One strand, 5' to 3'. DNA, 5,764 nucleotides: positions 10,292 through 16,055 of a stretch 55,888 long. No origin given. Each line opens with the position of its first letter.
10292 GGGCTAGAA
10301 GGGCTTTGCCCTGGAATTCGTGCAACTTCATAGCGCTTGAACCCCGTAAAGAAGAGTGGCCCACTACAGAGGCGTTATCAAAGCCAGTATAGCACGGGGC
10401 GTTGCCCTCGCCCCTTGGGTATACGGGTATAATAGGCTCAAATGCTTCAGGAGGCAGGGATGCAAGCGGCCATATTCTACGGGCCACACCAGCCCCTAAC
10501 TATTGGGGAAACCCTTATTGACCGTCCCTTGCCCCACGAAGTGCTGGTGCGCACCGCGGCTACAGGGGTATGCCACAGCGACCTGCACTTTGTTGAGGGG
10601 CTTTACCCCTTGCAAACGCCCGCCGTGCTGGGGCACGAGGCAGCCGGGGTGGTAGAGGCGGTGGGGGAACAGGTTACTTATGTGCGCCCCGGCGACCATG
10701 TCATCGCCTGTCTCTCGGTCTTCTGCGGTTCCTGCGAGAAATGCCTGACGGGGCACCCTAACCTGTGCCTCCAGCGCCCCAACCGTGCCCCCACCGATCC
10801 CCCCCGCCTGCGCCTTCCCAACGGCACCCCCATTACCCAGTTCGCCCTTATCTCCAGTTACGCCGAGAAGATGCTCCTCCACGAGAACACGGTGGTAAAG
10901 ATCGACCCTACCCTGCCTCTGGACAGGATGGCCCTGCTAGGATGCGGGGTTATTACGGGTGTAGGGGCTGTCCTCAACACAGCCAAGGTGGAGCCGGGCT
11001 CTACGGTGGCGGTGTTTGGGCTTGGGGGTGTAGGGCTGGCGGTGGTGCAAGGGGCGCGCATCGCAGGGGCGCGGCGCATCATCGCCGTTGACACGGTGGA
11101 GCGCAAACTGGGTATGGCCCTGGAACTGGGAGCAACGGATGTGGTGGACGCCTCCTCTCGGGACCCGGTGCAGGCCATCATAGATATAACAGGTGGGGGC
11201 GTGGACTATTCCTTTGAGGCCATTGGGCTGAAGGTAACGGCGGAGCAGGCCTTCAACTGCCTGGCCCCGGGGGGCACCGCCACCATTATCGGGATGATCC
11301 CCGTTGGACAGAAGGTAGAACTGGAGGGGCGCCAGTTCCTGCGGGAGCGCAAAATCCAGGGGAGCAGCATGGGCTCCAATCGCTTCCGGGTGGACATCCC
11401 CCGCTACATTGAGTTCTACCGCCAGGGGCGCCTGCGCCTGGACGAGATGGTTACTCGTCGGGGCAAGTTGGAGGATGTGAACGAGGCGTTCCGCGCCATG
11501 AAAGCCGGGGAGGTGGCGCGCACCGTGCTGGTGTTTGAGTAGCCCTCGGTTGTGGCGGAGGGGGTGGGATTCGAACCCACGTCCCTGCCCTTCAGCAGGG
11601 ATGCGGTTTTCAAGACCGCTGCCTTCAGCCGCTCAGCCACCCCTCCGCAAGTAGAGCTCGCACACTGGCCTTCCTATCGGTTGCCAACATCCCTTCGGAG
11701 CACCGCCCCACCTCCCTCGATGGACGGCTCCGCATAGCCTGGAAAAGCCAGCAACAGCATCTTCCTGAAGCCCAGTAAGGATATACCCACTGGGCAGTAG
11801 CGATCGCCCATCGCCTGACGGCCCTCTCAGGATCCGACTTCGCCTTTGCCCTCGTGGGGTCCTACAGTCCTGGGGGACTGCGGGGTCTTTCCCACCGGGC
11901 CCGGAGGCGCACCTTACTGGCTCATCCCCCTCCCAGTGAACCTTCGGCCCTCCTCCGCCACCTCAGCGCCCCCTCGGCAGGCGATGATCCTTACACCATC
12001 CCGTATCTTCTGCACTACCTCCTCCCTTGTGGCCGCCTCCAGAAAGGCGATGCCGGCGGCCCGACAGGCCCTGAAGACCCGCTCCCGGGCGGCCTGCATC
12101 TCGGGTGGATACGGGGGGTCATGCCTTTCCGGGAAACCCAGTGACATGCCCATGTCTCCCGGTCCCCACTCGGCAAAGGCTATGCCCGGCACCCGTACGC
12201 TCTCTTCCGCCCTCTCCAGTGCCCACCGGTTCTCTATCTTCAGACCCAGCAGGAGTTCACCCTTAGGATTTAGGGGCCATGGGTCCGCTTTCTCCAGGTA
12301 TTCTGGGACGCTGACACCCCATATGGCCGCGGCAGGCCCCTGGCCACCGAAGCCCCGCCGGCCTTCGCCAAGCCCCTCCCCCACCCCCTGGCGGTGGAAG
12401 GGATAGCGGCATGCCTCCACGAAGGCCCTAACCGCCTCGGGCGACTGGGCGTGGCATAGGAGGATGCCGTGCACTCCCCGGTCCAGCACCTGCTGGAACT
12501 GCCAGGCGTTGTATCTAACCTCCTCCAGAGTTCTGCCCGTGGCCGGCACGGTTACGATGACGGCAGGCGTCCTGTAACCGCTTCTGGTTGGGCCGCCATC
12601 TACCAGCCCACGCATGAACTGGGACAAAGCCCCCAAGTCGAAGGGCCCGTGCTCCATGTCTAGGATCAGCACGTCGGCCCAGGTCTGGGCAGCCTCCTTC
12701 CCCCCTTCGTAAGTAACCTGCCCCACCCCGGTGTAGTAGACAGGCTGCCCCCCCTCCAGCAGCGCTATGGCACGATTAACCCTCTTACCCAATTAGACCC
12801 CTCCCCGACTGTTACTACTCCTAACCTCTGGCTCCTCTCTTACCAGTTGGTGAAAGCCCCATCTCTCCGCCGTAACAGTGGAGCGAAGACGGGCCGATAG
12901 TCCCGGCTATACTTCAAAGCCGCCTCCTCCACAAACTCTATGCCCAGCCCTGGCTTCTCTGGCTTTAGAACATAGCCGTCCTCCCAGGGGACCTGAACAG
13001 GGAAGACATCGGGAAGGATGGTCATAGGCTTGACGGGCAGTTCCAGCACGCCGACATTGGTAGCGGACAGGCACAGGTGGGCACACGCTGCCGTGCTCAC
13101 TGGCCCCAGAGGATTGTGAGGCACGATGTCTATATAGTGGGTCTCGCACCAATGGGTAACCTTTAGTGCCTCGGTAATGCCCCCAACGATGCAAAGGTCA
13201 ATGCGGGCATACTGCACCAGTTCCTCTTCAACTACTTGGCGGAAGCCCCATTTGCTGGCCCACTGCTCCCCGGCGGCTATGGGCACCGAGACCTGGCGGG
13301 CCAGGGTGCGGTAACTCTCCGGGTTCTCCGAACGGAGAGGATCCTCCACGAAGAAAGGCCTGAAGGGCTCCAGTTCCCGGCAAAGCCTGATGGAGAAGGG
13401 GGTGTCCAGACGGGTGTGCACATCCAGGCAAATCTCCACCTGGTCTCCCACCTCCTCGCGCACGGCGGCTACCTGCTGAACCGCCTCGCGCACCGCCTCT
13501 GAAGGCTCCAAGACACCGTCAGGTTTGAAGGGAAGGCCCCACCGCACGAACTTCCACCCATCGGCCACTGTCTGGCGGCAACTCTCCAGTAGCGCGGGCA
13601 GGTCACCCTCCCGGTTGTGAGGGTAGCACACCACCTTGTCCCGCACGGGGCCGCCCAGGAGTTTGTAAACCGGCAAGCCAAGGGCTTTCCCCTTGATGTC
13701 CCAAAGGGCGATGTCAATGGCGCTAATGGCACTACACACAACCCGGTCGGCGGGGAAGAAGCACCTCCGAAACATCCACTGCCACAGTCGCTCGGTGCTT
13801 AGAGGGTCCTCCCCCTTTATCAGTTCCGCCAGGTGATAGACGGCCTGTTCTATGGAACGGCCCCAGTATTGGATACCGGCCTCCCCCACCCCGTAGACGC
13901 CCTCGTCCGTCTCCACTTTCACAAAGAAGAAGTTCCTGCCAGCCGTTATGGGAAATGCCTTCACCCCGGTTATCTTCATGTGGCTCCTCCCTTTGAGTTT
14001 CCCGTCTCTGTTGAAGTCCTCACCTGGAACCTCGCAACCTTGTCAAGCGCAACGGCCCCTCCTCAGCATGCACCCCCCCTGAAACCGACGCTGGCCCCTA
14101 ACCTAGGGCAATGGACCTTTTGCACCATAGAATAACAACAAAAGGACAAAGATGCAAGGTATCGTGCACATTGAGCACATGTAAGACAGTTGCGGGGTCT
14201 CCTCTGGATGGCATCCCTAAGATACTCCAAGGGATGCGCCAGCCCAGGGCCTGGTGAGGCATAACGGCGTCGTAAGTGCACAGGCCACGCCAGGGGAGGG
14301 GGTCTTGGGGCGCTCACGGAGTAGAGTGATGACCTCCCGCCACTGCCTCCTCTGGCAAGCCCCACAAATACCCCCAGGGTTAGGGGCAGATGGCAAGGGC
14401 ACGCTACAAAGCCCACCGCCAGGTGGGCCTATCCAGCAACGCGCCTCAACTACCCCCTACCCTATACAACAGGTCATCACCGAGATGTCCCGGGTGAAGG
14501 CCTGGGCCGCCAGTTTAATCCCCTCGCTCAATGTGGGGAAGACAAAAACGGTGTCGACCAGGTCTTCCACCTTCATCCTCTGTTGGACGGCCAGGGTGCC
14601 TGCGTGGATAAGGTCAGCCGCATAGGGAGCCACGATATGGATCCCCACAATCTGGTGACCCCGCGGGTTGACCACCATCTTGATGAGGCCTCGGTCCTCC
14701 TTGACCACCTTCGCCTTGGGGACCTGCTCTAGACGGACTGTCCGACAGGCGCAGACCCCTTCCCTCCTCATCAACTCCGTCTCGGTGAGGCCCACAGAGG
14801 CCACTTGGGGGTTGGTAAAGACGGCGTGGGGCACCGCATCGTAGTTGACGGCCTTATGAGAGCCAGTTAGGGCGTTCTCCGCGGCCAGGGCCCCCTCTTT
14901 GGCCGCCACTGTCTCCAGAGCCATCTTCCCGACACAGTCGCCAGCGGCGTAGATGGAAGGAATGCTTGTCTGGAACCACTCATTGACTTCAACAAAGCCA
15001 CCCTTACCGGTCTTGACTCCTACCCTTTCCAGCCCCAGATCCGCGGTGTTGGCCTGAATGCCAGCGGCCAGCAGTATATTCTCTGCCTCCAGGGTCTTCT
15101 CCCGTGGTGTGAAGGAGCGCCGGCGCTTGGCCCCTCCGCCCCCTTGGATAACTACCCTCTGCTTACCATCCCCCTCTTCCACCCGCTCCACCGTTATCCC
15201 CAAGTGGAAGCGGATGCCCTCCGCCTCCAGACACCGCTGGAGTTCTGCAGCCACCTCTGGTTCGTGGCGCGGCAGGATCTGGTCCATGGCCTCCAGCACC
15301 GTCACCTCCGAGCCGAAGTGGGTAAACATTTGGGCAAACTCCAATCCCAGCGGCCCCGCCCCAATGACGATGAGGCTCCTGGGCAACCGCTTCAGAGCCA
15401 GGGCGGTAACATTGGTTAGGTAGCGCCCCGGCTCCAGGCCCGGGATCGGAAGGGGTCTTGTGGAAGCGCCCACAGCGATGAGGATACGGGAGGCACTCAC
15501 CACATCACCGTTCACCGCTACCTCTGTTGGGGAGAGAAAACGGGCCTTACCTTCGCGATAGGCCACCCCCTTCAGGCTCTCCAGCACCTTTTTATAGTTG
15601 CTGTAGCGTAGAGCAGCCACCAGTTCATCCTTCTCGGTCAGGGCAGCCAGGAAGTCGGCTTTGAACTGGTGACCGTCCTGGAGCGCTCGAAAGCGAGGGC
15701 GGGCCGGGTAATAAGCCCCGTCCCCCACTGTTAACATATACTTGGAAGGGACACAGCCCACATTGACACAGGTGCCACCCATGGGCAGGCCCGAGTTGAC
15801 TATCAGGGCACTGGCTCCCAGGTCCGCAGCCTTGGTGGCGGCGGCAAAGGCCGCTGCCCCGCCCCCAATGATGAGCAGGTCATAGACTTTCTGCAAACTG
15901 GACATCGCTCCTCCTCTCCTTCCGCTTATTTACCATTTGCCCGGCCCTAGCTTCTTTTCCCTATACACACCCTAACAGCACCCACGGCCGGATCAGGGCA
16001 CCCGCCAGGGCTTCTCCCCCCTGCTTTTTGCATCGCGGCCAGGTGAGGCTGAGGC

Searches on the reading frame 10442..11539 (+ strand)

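Call 17: search_protein_families(library=pfam, proteins=[window:10442-11539:+], max_evalue=0.001)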
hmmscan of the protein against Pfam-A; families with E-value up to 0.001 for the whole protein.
window:10442-11539:+ (366 aa): 4 families
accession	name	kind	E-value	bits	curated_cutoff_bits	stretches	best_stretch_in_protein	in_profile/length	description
PF00107.32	ADH_zinc_N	-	3e-32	111.7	31.8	1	196-317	1-122/129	Zinc-binding dehydrogenase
PF08240.17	ADH_N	-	4.9e-26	91.4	23.5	1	31-155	2-103/104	Alcohol dehydrogenase GroES-like domain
PF13602.12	ADH_zinc_N_2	-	3.3e-09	38.2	27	1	229-357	1-127/134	Zinc-binding dehydrogenase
PF16912.11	Glu_dehyd_C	-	6.7e-08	32.7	34.9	1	179-353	25-201/211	Glucose dehydrogenase C-terminus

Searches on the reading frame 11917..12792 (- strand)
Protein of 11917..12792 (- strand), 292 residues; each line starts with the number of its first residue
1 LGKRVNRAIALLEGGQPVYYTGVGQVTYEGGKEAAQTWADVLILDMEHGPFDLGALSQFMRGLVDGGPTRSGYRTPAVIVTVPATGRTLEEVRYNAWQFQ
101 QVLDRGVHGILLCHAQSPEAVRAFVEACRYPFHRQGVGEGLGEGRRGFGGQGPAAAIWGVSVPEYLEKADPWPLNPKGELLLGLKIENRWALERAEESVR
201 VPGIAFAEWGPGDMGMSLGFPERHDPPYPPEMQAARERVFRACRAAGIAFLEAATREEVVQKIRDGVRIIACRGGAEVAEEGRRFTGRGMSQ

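Call 17: search_protein_families(library=pfam, proteins=[window:11917-12792:-], max_evalue=0.001)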
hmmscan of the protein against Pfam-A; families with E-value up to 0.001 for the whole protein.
window:11917-12792:- (292 aa): 1 family
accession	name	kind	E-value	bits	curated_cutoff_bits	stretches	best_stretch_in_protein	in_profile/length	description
PF03328.21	HpcH_HpaI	-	5.5e-14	52.4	25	1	34-268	17-206/221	HpcH/HpaI aldolase/citrate lyase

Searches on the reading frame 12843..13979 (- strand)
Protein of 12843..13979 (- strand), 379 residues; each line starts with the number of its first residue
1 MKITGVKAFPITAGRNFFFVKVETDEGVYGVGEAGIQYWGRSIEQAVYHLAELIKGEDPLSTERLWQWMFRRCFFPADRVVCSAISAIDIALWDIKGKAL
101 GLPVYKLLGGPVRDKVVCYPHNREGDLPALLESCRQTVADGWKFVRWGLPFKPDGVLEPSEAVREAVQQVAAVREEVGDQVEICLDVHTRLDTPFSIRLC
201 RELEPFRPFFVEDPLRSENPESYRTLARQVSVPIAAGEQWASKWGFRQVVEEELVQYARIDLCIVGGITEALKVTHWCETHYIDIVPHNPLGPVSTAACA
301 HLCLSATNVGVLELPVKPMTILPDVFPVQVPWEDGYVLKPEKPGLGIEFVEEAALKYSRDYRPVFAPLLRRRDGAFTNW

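Call 17: search_protein_families(library=pfam, proteins=[window:12843-13979:-], max_evalue=0.001)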
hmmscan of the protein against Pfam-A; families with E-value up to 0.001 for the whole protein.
window:12843-13979:- (379 aa): 2 families
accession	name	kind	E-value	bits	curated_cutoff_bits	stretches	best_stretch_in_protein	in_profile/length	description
PF13378.12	MR_MLE_C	-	1.3e-56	192.2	29.4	1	131-352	3-218/219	Enolase C-terminal domain-like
PF02746.21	MR_MLE_N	-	4.6e-20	72.4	22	1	16-109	27-117/117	Mandelate racemase / muconate lactonizing enzyme, N-terminal domain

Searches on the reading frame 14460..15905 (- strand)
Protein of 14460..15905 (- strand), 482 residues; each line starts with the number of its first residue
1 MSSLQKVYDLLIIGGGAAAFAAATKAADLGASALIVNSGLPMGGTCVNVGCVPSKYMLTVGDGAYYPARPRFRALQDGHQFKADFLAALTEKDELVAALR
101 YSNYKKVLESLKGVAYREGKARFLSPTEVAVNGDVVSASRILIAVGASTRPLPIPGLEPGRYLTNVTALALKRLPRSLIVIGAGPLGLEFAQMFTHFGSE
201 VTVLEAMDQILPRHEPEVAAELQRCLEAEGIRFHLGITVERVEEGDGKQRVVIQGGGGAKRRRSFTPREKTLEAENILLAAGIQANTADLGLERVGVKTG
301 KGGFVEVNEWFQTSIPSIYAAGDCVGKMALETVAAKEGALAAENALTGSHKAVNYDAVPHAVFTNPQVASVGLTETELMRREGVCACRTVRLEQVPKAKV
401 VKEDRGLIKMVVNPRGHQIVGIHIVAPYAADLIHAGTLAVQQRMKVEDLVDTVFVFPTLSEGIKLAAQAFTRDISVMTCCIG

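Call 17: search_protein_families(library=pfam, proteins=[window:14460-15905:-], max_evalue=0.001)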
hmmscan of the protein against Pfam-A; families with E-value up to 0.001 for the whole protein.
window:14460-15905:- (482 aa): 11 families
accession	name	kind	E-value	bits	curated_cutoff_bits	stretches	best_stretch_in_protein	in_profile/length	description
PF07992.20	Pyr_redox_2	-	8e-64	216.3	26.1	1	8-338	1-291/291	Pyridine nucleotide-disulphide oxidoreductase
PF02852.28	Pyr_redox_dim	-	8.5e-28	97.2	25.3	1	358-466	1-109/110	Pyridine nucleotide-disulphide oxidoreductase, dimerisation domain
PF00070.33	Pyr_redox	-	4.8e-22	78.7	22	1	178-253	2-79/82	Pyridine nucleotide-disulphide oxidoreductase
PF13738.12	Pyr_redox_3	-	3.4e-07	30.3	30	1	128-322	115-305/305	Pyridine nucleotide-disulphide oxidoreductase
PF12831.13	FAD_oxidored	-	5.5e-07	29.7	27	1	9-53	1-45/416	FAD dependent oxidoreductase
PF03486.20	HI0933_like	-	1.5e-05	25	50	0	177-210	2-35/244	HI0933-like protein Rossmann domain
PF01134.28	GIDA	-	1.8e-05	24.5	22.1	0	9-58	1-47/391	Glucose inhibited division protein A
PF13450.12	NAD_binding_8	-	6.9e-05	23.5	21.9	0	12-46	1-35/68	NAD(P)-binding Rossmann-like domain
PF01262.27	AlaDh_PNT_C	-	0.00012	22.1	23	0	176-221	29-74/214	Alanine dehydrogenase/PNT, C-terminal domain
PF00890.30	FAD_binding_2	-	0.00014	21.7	20.4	1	9-46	1-38/414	FAD binding domain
PF01266.30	DAO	-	0.00016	21.8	27.9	0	217-307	150-231/353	FAD dependent oxidoreductase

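Call 56: search_protein_families(library=ncbifam, proteins=[window:14460-15905:-], max_evalue=0.00001)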
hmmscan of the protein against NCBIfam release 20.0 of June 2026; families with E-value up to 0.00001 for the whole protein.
window:14460-15905:- (482 aa): 53 families (the best 25 are shown)
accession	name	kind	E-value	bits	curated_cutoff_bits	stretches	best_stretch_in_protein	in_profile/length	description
TIGR02053.1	MerA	equivalog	1.7e-157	525.1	454.45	1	8-482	1-465/465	mercury(II) reductase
TIGR01350.1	lipoamide_DH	equivalog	2e-107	359.8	408.8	1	8-471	2-455/461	dihydrolipoyl dehydrogenase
NF010311.1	PRK13748.1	subfamily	5e-100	335.9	600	1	8-482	98-560/560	mercury(II) reductase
NF004991.0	PRK06370.1-3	subfamily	1e-90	304.7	620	1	5-474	33-491/509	FAD-containing oxidoreductase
NF004947.0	PRK06292.2-5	equivalog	1.1e-84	285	592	1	6-468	2-456/474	dihydrolipoyl dehydrogenase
NF004946.0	PRK06292.2-4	subfamily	1.5e-80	271.3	634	1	7-468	3-468/487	dihydrolipoyl dehydrogenase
NF003585.0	PRK05249.1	equivalog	1.5e-80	271.1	465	1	6-468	5-455/464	Si-specific NAD(P)(+) transhydrogenase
NF004992.0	PRK06370.1-4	equivalog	5.2e-80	269.1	629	1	6-463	3-448/459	FAD-containing oxidoreductase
NF004776.0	PRK06116.1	equivalog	3.7e-78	263.5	480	1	6-461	3-444/450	glutathione-disulfide reductase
NF004943.0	PRK06292.2-1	equivalog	7.6e-78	262.3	432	1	7-470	3-455/456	dihydrolipoyl dehydrogenase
NF005883.0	PRK07845.1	equivalog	3.6e-77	260.3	479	1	9-471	4-460/466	NAD(P)H-quinone dehydrogenase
NF041853.1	hythiocyan_redase_MerA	equivalog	3.5e-74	250.2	650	1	6-462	2-433/440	hypothiocyanous acid reductase MerA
NF005572.0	PRK07251.1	equivalog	7.6e-73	245.7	537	1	6-463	2-432/438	FAD-containing oxidoreductase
TIGR01424.1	gluta_reduc_2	equivalog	4.1e-72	243.2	606.05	1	8-462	3-441/446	glutathione-disulfide reductase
NF004939.0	PRK06292.1-1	equivalog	4.5e-68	230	435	1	7-474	5-462/476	dihydrolipoyl dehydrogenase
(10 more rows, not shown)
